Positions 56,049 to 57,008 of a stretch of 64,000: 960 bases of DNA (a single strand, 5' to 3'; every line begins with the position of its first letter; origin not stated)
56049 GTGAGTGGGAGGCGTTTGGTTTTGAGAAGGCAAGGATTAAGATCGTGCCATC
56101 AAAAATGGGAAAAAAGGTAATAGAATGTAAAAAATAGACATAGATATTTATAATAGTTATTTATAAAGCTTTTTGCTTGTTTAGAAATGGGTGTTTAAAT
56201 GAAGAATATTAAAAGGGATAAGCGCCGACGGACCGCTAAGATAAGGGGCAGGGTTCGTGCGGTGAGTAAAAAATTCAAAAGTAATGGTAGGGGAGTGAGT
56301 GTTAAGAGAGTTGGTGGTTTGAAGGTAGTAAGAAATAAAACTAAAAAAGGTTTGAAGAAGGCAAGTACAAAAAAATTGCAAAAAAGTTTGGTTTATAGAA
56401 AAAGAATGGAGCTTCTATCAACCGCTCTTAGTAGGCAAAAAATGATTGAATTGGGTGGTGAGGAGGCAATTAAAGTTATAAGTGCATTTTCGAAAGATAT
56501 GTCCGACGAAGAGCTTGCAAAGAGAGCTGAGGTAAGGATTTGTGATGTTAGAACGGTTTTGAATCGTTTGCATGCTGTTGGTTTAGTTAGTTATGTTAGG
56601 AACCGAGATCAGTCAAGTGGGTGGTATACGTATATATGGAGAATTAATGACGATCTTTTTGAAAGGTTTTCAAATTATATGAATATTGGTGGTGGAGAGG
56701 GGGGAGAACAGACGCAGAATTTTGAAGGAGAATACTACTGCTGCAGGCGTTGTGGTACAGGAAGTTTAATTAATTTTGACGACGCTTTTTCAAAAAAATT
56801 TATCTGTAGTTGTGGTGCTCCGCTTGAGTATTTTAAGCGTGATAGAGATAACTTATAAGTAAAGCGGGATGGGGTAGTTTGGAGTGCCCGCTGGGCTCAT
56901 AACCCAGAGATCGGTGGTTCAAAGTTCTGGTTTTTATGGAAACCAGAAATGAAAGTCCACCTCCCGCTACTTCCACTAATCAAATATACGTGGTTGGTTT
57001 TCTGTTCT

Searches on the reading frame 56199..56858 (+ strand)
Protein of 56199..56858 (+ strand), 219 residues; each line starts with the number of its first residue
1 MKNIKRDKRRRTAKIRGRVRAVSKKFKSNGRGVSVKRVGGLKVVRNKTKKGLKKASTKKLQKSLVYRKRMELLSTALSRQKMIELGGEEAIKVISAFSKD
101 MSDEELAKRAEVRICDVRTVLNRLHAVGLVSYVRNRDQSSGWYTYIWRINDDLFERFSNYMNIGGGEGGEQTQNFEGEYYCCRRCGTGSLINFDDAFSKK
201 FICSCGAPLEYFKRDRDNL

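Call 48: find_encoding_contigs(protein=window:56199-56858:+, flank=2500, max_places=10)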
Protein window:56199-56858:+ (219 aa): 11 contigs read that carry it; 7 places shown.
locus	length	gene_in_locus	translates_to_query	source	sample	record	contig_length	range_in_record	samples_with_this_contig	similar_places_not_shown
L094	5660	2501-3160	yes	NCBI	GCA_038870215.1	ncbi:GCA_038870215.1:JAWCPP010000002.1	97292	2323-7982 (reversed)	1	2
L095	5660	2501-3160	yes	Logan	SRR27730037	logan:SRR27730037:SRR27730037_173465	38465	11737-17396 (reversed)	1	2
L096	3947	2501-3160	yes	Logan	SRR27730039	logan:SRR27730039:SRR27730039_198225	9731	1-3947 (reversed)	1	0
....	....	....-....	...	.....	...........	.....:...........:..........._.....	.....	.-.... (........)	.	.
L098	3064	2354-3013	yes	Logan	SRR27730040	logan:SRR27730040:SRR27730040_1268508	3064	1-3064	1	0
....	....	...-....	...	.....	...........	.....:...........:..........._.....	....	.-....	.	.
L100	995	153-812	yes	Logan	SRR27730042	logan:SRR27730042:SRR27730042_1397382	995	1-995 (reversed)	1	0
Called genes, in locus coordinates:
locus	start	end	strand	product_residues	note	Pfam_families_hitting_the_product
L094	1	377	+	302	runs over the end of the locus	PF02729:OTCace_N, PF00185:OTCace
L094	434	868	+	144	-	PF01948:PyrI, PF02748:PyrI_C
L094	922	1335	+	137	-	-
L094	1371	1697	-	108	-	-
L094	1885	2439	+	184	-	PF01994:Trm56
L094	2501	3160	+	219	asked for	PF02002:TFIIE_alpha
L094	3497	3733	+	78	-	-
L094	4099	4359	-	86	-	PF05239:PRC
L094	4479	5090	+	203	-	-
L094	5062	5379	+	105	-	-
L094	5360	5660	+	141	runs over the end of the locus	-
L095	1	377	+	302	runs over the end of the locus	PF02729:OTCace_N, PF00185:OTCace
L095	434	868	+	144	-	PF01948:PyrI, PF02748:PyrI_C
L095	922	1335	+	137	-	-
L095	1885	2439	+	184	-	PF01994:Trm56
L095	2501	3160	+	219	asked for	PF02002:TFIIE_alpha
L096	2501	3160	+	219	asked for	PF02002:TFIIE_alpha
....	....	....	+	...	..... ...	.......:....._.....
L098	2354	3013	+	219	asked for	PF02002:TFIIE_alpha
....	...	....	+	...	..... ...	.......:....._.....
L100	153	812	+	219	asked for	PF02002:TFIIE_alpha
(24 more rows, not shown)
